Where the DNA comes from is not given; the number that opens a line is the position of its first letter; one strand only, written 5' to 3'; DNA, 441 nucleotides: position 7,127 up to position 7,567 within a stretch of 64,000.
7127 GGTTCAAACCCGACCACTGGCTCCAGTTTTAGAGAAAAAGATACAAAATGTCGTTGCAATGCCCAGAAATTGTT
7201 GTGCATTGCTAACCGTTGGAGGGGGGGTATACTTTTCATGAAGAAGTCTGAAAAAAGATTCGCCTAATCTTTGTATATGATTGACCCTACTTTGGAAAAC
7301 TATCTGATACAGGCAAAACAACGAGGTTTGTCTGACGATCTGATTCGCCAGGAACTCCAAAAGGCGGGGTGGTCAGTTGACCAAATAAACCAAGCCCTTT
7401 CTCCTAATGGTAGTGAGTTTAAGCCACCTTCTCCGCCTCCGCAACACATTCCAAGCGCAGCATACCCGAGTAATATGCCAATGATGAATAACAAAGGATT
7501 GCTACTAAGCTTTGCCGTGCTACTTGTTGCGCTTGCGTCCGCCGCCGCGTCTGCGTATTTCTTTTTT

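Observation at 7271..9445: Shared ~35-residue cytoplasmic helical GW motif on three membrane proteins across two AT-rich islands (possible UBA-like three-helix module)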

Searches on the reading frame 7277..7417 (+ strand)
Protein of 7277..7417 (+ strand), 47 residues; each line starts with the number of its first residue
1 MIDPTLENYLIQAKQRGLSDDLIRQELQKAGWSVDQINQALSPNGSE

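Call 10: find_homologous_proteins(query=A1, max_evalue=0.01)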
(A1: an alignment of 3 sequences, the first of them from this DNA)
Query A1 (3 sequences): no candidate shares three 5-residue words with the query. No homologue found.

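Call 11: search_solved_structures(query=A1, max_evalue=10, show_alignments=3)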
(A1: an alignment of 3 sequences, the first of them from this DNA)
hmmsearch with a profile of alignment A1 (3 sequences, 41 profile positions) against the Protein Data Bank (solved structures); distinct sequences matched with E-value up to 10: 7.
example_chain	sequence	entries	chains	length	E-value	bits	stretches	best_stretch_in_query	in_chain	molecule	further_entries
8etq_A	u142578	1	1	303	8.6e-09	37.9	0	2-26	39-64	k-cTRP5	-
6y07_A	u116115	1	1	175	0.0029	20.2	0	8-22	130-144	sohair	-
3quf_A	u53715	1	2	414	1.1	11.9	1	12-26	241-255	Extracellular solute-binding protein, family 1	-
8vl3_A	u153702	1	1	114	1.5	11.5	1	14-39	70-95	De novo designed protein F3 parent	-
9l5r_M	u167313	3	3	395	1.8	11.2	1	20-35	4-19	Putative pre-mRNA splicing protein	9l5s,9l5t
5x3t_A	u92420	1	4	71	1.9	11.2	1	9-24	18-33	Antitoxin VapB26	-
1m65_A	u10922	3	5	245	2.2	10.9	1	2-16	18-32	Hypothetical protein ycdX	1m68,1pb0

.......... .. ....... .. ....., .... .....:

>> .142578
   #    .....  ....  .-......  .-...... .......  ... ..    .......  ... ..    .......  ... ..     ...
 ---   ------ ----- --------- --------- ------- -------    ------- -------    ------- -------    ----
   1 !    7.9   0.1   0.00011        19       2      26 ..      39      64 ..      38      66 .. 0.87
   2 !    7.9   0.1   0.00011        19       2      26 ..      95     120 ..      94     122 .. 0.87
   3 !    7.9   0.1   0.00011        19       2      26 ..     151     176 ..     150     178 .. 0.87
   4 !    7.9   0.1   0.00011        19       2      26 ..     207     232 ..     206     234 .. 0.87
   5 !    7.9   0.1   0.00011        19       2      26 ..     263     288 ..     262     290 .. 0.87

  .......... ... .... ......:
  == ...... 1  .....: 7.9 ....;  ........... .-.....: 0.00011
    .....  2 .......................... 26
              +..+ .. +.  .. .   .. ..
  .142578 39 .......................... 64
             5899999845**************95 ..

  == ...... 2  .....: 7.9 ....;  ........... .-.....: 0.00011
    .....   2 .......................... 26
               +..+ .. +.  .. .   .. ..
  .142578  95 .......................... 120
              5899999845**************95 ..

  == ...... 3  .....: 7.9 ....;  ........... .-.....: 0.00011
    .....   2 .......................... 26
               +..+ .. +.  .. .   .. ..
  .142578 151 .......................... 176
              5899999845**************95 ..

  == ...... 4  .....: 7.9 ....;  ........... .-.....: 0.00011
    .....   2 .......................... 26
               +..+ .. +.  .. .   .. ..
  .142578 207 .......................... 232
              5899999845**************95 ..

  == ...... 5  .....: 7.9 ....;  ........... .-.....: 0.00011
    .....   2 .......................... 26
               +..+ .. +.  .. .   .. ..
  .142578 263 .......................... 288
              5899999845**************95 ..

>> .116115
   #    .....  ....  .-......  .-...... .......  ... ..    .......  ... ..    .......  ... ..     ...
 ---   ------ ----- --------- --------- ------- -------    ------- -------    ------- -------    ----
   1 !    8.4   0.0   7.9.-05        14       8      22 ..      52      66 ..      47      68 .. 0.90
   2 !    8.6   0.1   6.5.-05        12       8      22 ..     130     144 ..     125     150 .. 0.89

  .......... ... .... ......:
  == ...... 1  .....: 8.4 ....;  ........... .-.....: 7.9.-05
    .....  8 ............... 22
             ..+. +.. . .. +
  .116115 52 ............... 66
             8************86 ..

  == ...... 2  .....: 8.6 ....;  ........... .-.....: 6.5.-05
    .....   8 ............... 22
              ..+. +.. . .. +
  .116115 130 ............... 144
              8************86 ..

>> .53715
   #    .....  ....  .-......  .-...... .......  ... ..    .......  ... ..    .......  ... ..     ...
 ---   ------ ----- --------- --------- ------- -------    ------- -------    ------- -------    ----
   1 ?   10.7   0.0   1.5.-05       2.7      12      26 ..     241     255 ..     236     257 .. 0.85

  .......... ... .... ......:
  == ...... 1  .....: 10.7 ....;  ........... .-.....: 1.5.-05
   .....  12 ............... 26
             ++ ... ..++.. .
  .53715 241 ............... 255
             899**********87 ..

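Call 18: search_protein_representatives(alignment_id=A1)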
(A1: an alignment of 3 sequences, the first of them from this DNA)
Query: 3 sequences, 41 profile positions. Proteins with E-value up to 0.001 (for the whole library): 1275; up to 1e-10: 39; up to 1e-30: 0. The best 150 are listed.
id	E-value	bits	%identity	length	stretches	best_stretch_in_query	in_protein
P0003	1.6e-28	113.9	-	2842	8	1-38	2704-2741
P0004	1.5e-25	104.4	-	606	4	3-40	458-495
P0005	3.0e-21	90.6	-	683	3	5-32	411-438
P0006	4.2e-21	90.1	-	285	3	2-41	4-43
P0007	2.6e-20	87.6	-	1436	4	2-38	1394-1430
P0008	1.6e-19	85.0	-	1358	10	6-39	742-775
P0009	2.8e-15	71.5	-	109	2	5-40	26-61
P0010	3.5e-15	71.2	-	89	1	2-39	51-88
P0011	4.0e-15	71.0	-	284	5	6-39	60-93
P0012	1.3e-14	69.3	-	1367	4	6-39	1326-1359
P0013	2.5e-14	68.5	-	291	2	4-38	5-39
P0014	4.0e-14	67.8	-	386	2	1-39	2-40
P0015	1.1e-13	66.4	-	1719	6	5-35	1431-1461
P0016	1.7e-13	65.8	-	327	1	1-39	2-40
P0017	2.7e-13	65.1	-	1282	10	14-26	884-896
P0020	8.7e-13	63.5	-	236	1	1-39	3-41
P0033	4.1e-11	58.2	-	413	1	2-39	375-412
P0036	4.4e-11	58.0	-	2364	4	3-37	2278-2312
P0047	2.0e-10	55.9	-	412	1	1-39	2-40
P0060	5.3e-10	54.6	-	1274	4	3-36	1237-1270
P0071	1.0e-09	53.7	-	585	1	2-39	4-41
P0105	3.9e-09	51.8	-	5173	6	3-38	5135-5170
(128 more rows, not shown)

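Call 24: search_protein_families(library=pfam, alignment_id=A2, max_evalue=0.001)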
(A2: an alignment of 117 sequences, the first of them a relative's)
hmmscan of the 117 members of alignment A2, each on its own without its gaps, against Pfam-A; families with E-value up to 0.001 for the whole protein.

A. member 1, P0004 (606 aa): 6 families
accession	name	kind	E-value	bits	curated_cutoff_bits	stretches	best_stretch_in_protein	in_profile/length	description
PF24625.1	DUF7626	-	1.3e-06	28.5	27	0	528-551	4-27/55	Domain of unknown function (DUF7626)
PF02787.25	CPSase_L_D3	-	9.1e-06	26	26.6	0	439-479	40-79/80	Carbamoyl-phosphate synthetase large chain, oligomerisation domain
PF22448.1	RepB_primase_C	-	1.1e-05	25.6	26.1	0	581-604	7-30/54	RepB DNA-primase C-terminal helical domain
PF22838.1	COMMD8_HN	-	2e-05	25.4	27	0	565-602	45-83/90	COMMD8, helical N-terminal domain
PF00627.37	UBA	-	0.00036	20.7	22.4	0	473-503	2-32/37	UBA/TS-N domain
PF05808.16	Podoplanin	-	0.001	19.8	30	1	304-375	56-127/135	Podoplanin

B. families by the number of members that match (of 117 scanned): 42 families (the first 25 are shown)
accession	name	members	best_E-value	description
PF24625.1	DUF7626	5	1.3e-06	Domain of unknown function (DUF7626)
PF22448.1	RepB_primase_C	4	1.2e-08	RepB DNA-primase C-terminal helical domain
PF04361.18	DUF494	4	1.2e-05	Protein of unknown function (DUF494)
PF21982.2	RecX_HTH1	3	1.4e-06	RecX, first three-helix domain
PF00627.37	UBA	3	0.0001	UBA/TS-N domain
PF05656.20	DUF805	2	2.4e-30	Protein of unknown function (DUF805)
PF07787.17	TMEM43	2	4.1e-29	Transmembrane protein 43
PF18933.6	PsbP_2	2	7.5e-09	PsbP-like protein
PF02631.22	RecX_HTH2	2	3.1e-08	RecX, second three-helix domain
PF02787.25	CPSase_L_D3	2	9.1e-06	Carbamoyl-phosphate synthetase large chain, oligomerisation domain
PF18039.7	UBA_6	2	0.00034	UBA-like domain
PF10502.14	Peptidase_S26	1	3.8e-26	Signal peptidase, peptidase S26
PF11369.13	DUF3160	1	4.5e-19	Protein of unknown function (DUF3160)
PF03703.20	bPH_2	1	5.2e-18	Bacterial PH domain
PF13828.11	DUF4190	1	4.1e-16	Domain of unknown function (DUF4190)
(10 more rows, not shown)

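Call 29: search_solved_structures(query=A3, max_evalue=10, show_alignments=4)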
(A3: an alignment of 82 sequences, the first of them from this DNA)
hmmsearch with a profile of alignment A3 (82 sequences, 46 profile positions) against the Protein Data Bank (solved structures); distinct sequences matched with E-value up to 10: 33.
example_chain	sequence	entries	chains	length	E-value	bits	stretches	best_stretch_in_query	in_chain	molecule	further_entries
8etq_A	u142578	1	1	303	0.00011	24.8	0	5-27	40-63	k-cTRP5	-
9ngw_A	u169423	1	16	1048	0.00065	22.4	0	15-25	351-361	IcmE (DotG)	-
7muc_AG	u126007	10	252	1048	0.00065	22.4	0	15-25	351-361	IcmE protein | IcmE (DotG)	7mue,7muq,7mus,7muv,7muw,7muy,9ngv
8vl3_A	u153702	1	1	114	0.0013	21.4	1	16-42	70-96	De novo designed protein F3 parent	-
8skx_A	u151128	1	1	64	0.0099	18.6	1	21-44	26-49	Miniprotein HHH_rd4_0518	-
6aok_A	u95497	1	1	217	0.051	16.3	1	9-43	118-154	Ceg4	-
6aoj_A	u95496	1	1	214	0.053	16.2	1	9-43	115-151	Ceg4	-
5cwb_A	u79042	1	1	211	0.11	15.2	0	21-41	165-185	Designed helical repeat protein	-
3vj7_A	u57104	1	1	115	0.2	14.4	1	20-43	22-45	Colicin-E5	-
8vl4_A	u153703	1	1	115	0.24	14.1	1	21-42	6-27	De novo design protein 312 parent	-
8p0o_A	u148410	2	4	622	0.27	14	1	21-39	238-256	Adhesin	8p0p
8p0q_A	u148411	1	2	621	0.27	14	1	21-39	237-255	Adhesin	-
5hm5_A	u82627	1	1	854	0.3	13.9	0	10-25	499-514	Topoisomerase V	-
2a8k_A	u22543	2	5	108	0.33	13.7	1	20-43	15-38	Colicin E5 | Colicin-E5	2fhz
2dfx_E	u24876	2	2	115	0.34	13.6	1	20-43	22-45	Colicin-E5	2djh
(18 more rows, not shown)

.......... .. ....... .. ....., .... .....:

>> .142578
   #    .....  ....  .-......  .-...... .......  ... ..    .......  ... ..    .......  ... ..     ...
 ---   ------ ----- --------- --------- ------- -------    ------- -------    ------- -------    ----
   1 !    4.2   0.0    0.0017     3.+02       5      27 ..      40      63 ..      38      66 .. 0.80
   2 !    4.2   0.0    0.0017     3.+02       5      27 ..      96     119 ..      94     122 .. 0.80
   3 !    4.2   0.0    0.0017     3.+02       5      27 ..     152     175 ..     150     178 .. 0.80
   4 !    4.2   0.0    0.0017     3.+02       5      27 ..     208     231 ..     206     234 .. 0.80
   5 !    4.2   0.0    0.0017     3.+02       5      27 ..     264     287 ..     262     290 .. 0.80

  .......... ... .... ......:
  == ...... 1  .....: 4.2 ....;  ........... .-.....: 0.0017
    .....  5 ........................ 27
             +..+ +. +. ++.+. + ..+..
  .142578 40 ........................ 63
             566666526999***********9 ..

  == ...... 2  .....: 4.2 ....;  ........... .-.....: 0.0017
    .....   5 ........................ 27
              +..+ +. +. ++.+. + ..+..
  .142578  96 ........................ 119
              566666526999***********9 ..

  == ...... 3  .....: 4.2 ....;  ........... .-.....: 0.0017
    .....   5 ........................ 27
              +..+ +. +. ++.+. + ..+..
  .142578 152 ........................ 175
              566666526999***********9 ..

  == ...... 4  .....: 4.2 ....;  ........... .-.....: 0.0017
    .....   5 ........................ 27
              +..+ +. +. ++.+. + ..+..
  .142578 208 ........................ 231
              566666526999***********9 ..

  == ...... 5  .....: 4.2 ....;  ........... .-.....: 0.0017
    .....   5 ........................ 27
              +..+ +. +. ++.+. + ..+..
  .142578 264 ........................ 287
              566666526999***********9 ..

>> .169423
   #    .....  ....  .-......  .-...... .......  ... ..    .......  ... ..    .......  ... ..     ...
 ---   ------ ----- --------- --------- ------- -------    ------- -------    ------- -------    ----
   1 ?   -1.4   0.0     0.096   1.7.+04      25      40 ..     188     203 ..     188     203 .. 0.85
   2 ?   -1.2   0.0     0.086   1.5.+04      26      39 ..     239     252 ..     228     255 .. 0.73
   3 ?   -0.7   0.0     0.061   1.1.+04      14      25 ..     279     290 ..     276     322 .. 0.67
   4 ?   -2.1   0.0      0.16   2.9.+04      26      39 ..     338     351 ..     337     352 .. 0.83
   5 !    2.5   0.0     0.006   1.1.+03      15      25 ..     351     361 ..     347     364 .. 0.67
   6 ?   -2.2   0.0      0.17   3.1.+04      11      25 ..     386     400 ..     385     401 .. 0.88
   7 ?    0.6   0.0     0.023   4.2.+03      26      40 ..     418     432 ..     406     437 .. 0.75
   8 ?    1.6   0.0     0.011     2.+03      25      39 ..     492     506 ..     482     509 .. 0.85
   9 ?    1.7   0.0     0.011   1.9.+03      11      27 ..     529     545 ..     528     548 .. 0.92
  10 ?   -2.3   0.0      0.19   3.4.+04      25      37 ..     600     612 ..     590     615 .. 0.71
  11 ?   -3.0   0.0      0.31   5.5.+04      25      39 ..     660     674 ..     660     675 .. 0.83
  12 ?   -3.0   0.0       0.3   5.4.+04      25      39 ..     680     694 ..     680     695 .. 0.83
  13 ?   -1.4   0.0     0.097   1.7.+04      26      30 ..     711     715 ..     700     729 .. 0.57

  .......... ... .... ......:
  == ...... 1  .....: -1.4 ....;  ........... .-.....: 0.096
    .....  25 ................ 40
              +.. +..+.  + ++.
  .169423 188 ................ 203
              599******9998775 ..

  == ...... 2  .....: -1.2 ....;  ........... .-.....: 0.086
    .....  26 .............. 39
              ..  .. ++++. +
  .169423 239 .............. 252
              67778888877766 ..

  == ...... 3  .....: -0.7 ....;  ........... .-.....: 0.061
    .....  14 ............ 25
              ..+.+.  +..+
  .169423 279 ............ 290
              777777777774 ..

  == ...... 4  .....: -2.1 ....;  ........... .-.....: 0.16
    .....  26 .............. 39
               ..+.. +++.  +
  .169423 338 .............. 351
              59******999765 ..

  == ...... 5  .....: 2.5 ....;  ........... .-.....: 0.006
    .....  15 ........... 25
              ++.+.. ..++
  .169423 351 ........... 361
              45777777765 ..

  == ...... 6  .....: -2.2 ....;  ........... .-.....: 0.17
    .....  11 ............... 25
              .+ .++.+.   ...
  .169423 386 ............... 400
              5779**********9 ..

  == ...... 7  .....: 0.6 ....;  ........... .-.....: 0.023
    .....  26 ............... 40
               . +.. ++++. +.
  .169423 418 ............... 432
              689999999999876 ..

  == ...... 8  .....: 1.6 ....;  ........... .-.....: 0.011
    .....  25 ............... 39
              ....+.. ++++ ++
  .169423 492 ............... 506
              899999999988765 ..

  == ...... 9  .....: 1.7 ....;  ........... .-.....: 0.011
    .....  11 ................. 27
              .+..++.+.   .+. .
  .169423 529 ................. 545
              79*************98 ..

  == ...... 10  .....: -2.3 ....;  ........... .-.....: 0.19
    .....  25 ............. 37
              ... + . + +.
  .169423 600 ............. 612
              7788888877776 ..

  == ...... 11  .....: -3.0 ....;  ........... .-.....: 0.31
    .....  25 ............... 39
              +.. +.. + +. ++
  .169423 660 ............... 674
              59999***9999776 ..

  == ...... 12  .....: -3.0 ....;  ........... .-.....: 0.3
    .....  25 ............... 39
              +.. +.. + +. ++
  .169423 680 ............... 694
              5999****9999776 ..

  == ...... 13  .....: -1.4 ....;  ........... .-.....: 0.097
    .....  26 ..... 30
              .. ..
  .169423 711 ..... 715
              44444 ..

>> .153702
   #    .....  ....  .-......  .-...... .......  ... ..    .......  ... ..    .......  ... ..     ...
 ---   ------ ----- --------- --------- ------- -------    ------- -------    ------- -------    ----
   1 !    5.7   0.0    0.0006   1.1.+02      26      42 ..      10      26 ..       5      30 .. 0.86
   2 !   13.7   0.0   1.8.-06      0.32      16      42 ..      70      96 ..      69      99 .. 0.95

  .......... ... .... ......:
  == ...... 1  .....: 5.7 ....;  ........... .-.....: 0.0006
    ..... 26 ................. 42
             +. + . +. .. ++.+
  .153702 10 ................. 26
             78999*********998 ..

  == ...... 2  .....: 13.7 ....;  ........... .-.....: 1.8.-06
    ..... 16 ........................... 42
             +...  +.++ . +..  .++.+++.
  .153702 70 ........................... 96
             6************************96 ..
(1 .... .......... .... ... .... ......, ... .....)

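Call 31: find_related_loci(query=A1, collection=genome_contigs, flank=4000)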
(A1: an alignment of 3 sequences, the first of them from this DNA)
Query A1 (40 aa) in genome_contigs; peptide patterns used: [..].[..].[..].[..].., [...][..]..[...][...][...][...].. (x = any residue, [..] = any of these).
58 stretches matched a pattern; 2 encode a relative of the query (tblastn E <= 1e-3); 2 distinct loci.
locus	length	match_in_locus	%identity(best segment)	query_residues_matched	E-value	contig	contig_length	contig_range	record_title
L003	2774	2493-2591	48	6-38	3e-8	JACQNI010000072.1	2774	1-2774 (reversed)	MAG: Candidatus Woesearchaeota archaeon isolate NC_groundwater_1251_Ag_S-0.1um_31_108 S_p1_S3_coassembly_k141_1889877, w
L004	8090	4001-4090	47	6-35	6e-7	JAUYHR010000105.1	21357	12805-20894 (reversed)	MAG: Nanoarchaeota archaeon isolate C24_maxbin.164_sub C24_k141_73347, whole genome shotgun sequence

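Call 32: predict_structure(alignment_id=A3)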
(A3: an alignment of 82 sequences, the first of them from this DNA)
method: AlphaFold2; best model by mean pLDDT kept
length: 47 residues; sequences in the alignment: 82
mean_pLDDT: 82.0   pTM: 0.54
mean pLDDT of the five models: 82.0, 81.5, 80.8, 80.2, 80.2
residues with pLDDT >= 90: 2; 70-90: 38; 50-70: 6; < 50: 1
segments of 3 or more residues with pLDDT < 50: none
pLDDT, mean of each block of 10 residues (from residue 1): 80 87 89 86 62
secondary structure, 60 per line:
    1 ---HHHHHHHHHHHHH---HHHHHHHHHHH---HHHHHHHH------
elements in order: H4-16 H20-30 H34-41

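Call 35: list_cluster_members(proteins=[P0003, P0004, P0007, P0014, P0016, P0020, P0033, P0047, P0071, P0105])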
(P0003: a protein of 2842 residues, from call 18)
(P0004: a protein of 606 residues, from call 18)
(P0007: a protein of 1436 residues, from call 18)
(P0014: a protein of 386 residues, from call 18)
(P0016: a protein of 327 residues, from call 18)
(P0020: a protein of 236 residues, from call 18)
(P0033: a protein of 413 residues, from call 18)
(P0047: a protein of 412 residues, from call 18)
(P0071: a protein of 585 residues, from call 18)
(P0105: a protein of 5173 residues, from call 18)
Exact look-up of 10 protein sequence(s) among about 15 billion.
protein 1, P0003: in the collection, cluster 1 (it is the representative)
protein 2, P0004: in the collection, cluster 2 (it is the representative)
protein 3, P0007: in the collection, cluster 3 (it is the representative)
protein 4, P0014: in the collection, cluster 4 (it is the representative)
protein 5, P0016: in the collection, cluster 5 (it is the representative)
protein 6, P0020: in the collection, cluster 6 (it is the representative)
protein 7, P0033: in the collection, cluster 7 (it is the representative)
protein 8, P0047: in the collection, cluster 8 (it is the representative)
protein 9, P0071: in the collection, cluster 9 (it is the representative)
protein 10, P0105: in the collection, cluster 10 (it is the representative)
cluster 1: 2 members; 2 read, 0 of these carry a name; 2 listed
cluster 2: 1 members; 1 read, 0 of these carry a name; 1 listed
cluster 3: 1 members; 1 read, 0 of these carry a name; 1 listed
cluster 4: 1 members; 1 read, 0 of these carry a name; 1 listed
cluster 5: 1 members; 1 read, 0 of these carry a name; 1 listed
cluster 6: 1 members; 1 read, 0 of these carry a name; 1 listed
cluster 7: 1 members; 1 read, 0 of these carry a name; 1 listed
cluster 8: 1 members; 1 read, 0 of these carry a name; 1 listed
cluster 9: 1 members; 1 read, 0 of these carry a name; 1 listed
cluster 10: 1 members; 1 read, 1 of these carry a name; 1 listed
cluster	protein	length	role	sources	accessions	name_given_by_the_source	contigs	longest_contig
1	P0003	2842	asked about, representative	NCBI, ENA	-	-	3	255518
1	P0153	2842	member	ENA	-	-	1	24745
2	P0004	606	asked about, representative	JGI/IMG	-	-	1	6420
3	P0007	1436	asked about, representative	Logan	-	-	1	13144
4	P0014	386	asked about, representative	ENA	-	-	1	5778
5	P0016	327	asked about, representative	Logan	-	-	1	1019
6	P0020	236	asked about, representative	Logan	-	-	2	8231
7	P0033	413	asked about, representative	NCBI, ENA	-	-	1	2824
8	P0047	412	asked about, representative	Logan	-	-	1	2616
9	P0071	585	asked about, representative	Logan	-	-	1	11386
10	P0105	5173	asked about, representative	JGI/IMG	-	parallel beta-helix repeat protein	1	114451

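Call 38: find_homologous_proteins(query=A3, max_evalue=0.001)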
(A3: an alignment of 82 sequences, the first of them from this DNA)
Query A3 (82 sequences) (47 aa, profile of the alignment): 1 proteins with E <= 0.001 among 162 candidates.
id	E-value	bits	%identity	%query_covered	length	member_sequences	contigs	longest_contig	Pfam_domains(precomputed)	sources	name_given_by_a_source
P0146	1.2e-14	71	39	87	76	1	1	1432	-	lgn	-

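Call 44: find_related_loci(query=A1, collection=metagenome_contigs, flank=6000)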
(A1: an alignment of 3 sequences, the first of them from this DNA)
Query A1 (40 aa) in metagenome_contigs; peptide patterns used: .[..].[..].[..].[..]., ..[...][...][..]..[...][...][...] (x = any residue, [..] = any of these).
344 stretches matched a pattern; 5 encode a relative of the query (tblastn E <= 1e-3); 5 distinct loci.
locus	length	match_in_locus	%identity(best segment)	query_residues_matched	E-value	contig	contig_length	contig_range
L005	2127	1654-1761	50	3-38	2e-10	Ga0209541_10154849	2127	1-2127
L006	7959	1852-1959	50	3-38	4e-10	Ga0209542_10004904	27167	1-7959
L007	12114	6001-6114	47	2-39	2e-9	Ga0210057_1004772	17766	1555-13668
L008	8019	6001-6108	53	3-38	1e-8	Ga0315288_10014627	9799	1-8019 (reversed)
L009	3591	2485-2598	45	1-38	5e-8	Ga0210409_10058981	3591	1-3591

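Call 45: find_related_loci(query=A1, collection=viral_contigs, flank=6000)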
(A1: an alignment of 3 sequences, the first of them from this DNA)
Query A1 (40 aa) in viral_contigs; peptide patterns used: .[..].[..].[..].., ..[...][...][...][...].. (x = any residue, [..] = any of these).
67 stretches matched a pattern, but none encodes a relative of the query by tblastn (E <= 1e-3).

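Call 47: search_protein_families(library=pfam, alignment_id=A3, max_evalue=0.1)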
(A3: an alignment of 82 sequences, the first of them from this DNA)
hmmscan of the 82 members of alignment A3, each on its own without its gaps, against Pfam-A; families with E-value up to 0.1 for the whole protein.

A. member 1, seq(47 aa): 5 families
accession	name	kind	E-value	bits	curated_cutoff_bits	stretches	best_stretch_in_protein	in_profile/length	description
PF02631.22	RecX_HTH2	-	0.025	15.2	26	1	14-41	13-42/42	RecX, second three-helix domain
PF04361.18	DUF494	-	0.03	14.6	22.6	1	6-42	9-43/153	Protein of unknown function (DUF494)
PF02787.25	CPSase_L_D3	-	0.037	14.4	26.6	0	7-24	60-77/80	Carbamoyl-phosphate synthetase large chain, oligomerisation domain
PF25317.1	SAM_SMF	-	0.053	14.3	27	1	21-45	33-57/65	SMF/DprA SAM domain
PF20075.5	DUF6471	-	0.09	13.1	26.8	1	21-45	7-31/65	Domain of unknown function (DUF6471)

B. families by the number of members that match (of 82 scanned): 40 families (the first 25 are shown)
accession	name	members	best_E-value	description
PF22448.1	RepB_primase_C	39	0.00032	RepB DNA-primase C-terminal helical domain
PF04361.18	DUF494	20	5.8e-05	Protein of unknown function (DUF494)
PF24625.1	DUF7626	15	0.00021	Domain of unknown function (DUF7626)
PF20772.2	TACO1_YebC_N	11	0.0025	TACO1/YebC protein N-terminal domain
PF02631.22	RecX_HTH2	10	0.0011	RecX, second three-helix domain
PF08671.16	SinI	9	0.009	Anti-repressor SinI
PF25317.1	SAM_SMF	7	0.0092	SMF/DprA SAM domain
PF00627.37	UBA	6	1.1e-05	UBA/TS-N domain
PF21982.2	RecX_HTH1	6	0.0016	RecX, first three-helix domain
PF11464.13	Rbsn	6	0.0041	Rabenosyn Rab binding domain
PF00690.31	Cation_ATPase_N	5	0.0033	Cation transporter/ATPase, N-terminus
PF24899.1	UBA_DHX29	5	0.01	ATP-dependent RNA helicase DHX29, UBA domain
PF18039.7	UBA_6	4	1.5e-05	UBA-like domain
PF03020.21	LEM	4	0.056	LEM domain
PF08535.16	KorB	3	0.0051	KorB domain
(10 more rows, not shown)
